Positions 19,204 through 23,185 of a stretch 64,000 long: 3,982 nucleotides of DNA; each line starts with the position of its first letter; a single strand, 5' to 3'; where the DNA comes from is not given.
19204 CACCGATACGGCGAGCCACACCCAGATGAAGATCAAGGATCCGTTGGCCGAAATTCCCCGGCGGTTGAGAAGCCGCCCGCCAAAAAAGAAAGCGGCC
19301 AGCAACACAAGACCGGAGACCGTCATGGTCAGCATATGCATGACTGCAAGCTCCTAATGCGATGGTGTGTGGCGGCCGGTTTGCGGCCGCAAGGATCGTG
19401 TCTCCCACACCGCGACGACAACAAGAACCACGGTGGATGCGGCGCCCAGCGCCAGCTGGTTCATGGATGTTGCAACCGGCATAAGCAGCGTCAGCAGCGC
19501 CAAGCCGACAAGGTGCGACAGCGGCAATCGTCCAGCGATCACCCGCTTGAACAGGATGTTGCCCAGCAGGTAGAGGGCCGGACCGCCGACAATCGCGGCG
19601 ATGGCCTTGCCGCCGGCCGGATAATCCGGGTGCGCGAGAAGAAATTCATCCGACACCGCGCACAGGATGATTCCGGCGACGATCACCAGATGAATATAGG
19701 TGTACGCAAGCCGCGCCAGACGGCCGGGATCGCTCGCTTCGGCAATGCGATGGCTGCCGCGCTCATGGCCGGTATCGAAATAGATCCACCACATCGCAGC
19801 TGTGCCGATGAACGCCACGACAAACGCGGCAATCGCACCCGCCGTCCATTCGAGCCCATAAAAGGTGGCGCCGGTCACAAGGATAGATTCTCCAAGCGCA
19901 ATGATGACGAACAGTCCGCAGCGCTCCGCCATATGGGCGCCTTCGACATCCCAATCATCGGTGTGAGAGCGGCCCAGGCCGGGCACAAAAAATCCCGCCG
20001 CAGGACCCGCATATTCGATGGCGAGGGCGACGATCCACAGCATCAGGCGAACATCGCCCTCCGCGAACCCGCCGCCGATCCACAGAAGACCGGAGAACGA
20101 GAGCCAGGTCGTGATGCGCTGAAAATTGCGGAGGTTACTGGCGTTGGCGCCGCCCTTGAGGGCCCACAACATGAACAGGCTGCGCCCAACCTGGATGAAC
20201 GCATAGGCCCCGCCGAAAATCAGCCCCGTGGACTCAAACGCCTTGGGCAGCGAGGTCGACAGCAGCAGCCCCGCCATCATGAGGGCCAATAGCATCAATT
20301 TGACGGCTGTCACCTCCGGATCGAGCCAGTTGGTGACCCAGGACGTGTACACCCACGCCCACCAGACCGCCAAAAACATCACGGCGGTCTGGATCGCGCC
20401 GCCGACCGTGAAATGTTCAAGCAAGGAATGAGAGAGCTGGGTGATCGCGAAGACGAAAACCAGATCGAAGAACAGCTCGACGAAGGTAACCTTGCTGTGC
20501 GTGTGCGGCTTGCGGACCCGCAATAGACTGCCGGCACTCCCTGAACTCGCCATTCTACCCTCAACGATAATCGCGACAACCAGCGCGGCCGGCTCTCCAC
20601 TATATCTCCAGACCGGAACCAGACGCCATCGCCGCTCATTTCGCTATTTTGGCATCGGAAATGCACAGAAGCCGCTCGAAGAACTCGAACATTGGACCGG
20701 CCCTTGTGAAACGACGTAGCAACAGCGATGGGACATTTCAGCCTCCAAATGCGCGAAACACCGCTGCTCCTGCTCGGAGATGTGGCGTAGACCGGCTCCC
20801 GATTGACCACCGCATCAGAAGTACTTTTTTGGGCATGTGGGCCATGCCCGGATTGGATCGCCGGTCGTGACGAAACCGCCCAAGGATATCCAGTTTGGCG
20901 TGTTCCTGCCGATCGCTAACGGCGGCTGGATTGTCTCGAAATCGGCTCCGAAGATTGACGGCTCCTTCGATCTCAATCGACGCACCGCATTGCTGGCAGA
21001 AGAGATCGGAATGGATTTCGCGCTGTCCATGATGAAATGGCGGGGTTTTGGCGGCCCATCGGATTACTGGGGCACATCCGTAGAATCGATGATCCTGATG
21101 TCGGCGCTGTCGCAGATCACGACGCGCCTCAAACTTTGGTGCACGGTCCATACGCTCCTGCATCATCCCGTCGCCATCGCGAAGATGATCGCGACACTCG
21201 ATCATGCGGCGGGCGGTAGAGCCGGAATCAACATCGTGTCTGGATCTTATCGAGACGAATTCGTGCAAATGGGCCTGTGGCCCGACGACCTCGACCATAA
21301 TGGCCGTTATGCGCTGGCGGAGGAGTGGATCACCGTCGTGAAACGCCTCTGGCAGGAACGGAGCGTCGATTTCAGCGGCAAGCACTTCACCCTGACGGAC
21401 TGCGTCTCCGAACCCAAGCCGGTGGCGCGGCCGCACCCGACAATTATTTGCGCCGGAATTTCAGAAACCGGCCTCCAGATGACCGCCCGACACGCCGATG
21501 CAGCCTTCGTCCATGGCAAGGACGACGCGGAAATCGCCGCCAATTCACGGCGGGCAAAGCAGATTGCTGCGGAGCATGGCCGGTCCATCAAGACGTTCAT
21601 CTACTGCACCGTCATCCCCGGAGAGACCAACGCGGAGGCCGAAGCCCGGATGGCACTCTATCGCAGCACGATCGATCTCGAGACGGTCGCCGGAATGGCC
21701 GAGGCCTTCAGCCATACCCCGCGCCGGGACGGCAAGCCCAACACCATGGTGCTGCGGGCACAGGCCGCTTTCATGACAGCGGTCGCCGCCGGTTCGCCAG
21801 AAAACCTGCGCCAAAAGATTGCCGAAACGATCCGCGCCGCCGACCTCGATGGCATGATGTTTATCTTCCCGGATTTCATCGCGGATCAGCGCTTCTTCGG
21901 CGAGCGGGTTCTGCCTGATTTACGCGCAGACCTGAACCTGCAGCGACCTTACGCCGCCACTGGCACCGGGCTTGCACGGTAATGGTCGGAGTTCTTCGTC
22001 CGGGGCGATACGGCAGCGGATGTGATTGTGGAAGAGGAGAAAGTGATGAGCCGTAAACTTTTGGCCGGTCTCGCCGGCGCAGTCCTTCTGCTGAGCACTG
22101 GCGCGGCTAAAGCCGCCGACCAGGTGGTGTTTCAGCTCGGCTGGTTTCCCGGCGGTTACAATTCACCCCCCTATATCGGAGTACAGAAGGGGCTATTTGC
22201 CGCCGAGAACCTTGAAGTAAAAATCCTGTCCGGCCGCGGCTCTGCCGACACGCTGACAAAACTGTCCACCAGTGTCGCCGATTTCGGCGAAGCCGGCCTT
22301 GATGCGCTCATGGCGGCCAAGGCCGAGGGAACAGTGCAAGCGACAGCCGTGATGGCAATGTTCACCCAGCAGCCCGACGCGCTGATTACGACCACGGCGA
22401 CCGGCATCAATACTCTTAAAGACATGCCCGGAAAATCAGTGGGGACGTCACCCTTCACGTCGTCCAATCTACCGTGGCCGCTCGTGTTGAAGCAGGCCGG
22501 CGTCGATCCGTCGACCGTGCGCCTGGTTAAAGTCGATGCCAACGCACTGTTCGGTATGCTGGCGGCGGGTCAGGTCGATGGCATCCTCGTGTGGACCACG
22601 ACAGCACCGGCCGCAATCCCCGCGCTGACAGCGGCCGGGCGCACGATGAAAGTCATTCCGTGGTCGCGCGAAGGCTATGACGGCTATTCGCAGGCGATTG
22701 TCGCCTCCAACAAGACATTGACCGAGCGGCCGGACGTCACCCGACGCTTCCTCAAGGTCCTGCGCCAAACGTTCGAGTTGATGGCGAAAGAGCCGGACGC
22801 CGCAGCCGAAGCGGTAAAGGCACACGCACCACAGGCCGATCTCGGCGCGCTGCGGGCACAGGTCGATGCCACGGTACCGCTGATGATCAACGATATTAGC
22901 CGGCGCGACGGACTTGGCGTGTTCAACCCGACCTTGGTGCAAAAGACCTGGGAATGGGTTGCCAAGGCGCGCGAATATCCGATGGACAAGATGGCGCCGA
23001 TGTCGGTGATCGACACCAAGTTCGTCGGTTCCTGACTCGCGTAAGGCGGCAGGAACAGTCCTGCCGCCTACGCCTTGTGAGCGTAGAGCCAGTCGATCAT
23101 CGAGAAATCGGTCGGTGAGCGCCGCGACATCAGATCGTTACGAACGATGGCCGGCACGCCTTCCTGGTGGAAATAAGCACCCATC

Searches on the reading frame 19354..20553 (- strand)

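Call 27: search_protein_families(library=pfam, proteins=[window:19354-20553:-], max_evalue=0.00001)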
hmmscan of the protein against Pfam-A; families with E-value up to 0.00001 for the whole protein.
window:19354-20553:- (399 aa): 1 family
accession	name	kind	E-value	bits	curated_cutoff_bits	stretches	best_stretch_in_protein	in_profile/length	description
PF06772.16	LtrA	-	2.3e-112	376.3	31.9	1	21-382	1-356/356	Bacterial low temperature requirement A protein (LtrA)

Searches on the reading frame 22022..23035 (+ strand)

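Call 53: search_protein_families(library=pfam, proteins=[window:22022-23035:+], max_evalue=0.001)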
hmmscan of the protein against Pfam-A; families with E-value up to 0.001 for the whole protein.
window:22022-23035:+ (337 aa): 3 families
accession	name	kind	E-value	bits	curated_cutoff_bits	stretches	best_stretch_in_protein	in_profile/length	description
PF09084.16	NMT1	-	2.8e-32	112.8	20.5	1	49-261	6-216/216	NMT1/THI5 like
PF13379.11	NMT1_2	-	2.2e-06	28.1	24.7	1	36-267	7-250/252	NMT1-like family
PF16868.10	NMT1_3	-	2e-05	24.8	27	1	80-219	47-194/289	NMT1-like family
